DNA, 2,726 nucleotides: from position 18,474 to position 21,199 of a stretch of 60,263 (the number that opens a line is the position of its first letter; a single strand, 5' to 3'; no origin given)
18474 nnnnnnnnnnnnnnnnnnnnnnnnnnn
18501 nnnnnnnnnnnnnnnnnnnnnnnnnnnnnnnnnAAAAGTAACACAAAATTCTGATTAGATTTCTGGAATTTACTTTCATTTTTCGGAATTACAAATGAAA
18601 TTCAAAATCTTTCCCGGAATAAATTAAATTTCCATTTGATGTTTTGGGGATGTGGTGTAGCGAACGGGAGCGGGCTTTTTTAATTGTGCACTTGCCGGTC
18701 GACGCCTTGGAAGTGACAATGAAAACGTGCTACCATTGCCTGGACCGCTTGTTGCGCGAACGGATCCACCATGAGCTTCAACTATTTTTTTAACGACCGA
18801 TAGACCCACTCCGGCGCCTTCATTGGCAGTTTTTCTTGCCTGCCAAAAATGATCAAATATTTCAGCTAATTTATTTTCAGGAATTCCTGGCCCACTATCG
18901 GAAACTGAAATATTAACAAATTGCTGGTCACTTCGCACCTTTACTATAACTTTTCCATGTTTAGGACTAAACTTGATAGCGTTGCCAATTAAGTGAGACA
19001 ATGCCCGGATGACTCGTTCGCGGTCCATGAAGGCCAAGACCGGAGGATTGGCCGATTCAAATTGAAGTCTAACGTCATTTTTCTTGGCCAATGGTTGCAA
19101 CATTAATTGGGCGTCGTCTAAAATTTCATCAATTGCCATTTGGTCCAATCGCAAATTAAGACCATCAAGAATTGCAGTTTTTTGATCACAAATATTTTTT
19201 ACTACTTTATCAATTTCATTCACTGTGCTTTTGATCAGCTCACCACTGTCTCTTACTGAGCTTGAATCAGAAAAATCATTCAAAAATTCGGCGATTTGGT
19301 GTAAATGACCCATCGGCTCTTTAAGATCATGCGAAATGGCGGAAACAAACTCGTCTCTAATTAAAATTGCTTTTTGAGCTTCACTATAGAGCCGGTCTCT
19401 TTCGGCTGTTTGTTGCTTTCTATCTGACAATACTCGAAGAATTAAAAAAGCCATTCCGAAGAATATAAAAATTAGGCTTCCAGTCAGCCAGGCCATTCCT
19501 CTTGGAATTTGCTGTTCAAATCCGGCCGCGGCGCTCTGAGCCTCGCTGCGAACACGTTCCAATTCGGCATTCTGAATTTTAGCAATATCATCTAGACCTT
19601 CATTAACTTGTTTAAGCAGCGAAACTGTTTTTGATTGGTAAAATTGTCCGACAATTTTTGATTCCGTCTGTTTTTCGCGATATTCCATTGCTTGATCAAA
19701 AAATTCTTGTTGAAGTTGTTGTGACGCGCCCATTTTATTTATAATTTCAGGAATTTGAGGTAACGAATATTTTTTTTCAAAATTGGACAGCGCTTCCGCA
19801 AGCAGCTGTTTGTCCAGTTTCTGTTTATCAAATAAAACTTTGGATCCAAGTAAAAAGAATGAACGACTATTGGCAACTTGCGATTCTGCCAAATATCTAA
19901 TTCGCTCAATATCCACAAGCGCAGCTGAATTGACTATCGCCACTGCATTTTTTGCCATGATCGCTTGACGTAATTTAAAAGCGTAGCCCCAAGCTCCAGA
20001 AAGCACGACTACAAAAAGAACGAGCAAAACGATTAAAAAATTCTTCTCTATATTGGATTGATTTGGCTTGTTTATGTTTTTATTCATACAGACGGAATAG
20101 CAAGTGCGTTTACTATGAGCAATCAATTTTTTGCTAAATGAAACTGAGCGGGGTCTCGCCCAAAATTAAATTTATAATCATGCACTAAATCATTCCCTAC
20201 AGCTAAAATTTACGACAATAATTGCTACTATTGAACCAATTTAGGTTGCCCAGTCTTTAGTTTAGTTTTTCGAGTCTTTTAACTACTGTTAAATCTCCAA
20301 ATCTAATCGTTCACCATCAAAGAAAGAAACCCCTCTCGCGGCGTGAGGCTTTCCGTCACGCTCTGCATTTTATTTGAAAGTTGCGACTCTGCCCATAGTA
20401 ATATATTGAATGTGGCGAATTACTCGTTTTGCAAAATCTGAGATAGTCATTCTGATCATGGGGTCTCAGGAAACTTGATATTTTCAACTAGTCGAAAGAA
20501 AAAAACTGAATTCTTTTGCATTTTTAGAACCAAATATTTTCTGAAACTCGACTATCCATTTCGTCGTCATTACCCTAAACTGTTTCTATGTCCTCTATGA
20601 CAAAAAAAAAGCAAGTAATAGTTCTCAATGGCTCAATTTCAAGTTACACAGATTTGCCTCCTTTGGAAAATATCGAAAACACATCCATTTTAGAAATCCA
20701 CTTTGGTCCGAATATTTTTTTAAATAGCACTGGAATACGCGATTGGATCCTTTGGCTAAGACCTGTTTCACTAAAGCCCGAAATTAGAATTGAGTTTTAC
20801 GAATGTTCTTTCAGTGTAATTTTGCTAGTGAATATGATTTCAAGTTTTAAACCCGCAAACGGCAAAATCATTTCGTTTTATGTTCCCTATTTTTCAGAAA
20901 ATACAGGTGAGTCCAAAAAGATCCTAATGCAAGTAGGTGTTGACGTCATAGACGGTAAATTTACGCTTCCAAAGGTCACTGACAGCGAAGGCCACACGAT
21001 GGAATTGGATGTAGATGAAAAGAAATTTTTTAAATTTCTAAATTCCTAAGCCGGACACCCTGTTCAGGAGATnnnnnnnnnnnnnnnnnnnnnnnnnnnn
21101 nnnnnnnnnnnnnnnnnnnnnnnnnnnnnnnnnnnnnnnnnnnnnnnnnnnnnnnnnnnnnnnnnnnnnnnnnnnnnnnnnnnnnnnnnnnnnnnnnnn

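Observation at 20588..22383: Orphan partner-switching-like module: GHKL-kinase-like protein plus two divergent STAS-like paralogs with a novel shared C-terminal extension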

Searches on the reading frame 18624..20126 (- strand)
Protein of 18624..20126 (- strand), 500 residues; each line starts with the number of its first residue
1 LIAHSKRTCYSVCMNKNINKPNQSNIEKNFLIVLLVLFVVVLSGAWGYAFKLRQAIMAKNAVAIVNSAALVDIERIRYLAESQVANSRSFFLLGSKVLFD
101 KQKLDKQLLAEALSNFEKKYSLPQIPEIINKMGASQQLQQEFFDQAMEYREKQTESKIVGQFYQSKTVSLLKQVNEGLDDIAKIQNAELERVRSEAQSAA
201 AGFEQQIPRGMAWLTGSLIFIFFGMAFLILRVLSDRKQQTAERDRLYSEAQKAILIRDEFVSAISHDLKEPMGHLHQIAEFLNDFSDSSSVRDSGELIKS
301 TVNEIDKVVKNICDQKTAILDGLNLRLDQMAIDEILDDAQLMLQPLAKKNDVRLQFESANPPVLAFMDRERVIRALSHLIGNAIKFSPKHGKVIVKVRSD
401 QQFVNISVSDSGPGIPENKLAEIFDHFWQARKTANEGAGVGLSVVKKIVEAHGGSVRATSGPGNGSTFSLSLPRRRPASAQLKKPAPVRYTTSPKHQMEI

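Call 3: search_protein_families(library=pfam, proteins=[window:18624-20126:-], max_evalue=1)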
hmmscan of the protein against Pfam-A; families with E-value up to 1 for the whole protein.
window:18624-20126:- (500 aa): 6 families
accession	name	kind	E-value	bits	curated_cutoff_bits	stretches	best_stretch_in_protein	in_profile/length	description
PF02518.31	HATPase_c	-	1.2e-29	103.4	26.4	1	368-475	2-110/111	Histidine kinase-, DNA gyrase B-, and HSP90-like ATPase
PF00512.31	HisKA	-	3.3e-05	24.3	26.9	1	257-314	2-59/66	His Kinase A (phospho-acceptor) domain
PF14501.12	HATPase_c_5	-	0.00027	21.2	22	1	371-458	5-88/102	GHKL domain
PF13581.12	HATPase_c_2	-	0.0003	21.2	27.4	1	375-458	35-116/127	Histidine kinase-like ATPase domain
PF16148.10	DUF4856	-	0.076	12.4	22.3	1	95-204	12-120/358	Domain of unknown function (DUF4856)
PF13589.12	HATPase_c_3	-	0.17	12.4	25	1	374-434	5-63/137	Histidine kinase-, DNA gyrase B-, and HSP90-like ATPase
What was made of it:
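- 18624..20126 (-): Transmembrane HisKA+HATPase_c histidine kinase next to the module: a possible, unproven signalling partner. Pfam (call 3).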

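Call 4: search_protein_families(library=ncbifam, proteins=[window:18624-20126:-], max_evalue=1)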
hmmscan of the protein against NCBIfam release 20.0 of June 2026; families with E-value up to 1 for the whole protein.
window:18624-20126:- (500 aa): 87 families (the best 25 are shown)
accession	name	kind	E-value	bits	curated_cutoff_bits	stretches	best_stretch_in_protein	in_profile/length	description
NF047874.1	MASE3_PAS_HK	subfamily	3e-41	142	560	1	226-477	368-628/655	MASE3 domain-containing sensor histidine kinase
NF046044.1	PnpS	equivalog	1.6e-37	129.5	400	1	255-473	168-390/390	two-component system histidine kinase PnpS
TIGR02966.1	phoR_proteo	equivalog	2.3e-34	118.9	334.2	1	255-471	112-332/333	phosphate regulon sensor histidine kinase PhoR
NF033092.0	HK_WalK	equivalog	5.1e-34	117.8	725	1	251-473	366-593/594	cell wall metabolism sensor histidine kinase WalK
NF040691.1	MtrAB_MtrB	equivalog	7.1e-34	117.7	450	1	257-478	271-496/507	MtrAB system histidine kinase MtrB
NF006800.0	PRK09303.1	equivalog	1e-33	116.9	342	1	251-473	145-376/383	histidine kinase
NF007793.0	PRK10490.1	equivalog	1.1e-33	116.3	1123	1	239-478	649-886/895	two-component system sensor histidine kinase KdpD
NF008468.0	PRK11360.1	equivalog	5.3e-33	114.3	646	1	232-477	373-611/616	two-component system sensor histidine kinase AtoS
TIGR02956.1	TMAO_torS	equivalog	6.1e-32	110.7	676.5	1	247-480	454-688/967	TMAO reductase system sensor histidine kinase/response regulator TorS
NF041880.1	EPS_EpsF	equivalog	4.8e-31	107.8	900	1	256-473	273-492/492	response regulator EpsF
TIGR01386.1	cztS_silS_copS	subfamily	7.5e-31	107.6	292.55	1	258-473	242-457/457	heavy metal sensor histidine kinase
NF007688.0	PRK10364.1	equivalog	2.6e-30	105.6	479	1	260-475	243-452/460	two-component system sensor histidine kinase ZraS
NF008302.0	PRK11091.1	equivalog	3e-30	105.1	838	1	241-477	267-508/779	aerobic respiration two-component sensor histidine kinase ArcB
NF041832.1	near_NosP_CTERM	subfamily_domain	7.8e-30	104.2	400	1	255-488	5-239/370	NahK/ErcS family hybrid sensor histidine kinase/response regulator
NF011874.0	PRK15347.1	equivalog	1.4e-29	102.8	852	1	238-476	379-616/921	two component system sensor kinase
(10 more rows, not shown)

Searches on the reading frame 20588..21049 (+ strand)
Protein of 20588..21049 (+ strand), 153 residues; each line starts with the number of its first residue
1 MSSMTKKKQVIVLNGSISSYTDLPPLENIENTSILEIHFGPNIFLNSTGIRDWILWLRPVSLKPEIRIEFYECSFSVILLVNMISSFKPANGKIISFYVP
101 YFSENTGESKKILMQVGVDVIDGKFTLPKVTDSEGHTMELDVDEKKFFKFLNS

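Call 3: search_protein_families(library=pfam, proteins=[window:20588-21049:+], max_evalue=1)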
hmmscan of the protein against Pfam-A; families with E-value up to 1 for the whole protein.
window:20588-21049:+ (153 aa): 2 families
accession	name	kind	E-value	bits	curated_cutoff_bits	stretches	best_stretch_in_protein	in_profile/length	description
PF10856.13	DUF2678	-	0.11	13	27.8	1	10-81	40-106/118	Protein of unknown function (DUF2678)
PF16800.11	Endopep_inhib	-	0.19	12.2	29.9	1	92-128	56-90/150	IseA DL-endopeptidase inhibitor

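Call 4: search_protein_families(library=ncbifam, proteins=[window:20588-21049:+], max_evalue=1)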
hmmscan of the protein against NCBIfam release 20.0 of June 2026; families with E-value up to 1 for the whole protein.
window:20588-21049:+ (153 aa): 0 families

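Call 52: search_protein_families(library=padloc, proteins=[window:20588-21049:+], max_evalue=0.1)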
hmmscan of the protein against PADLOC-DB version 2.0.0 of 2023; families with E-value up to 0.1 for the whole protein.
window:20588-21049:+ (153 aa): 0 families
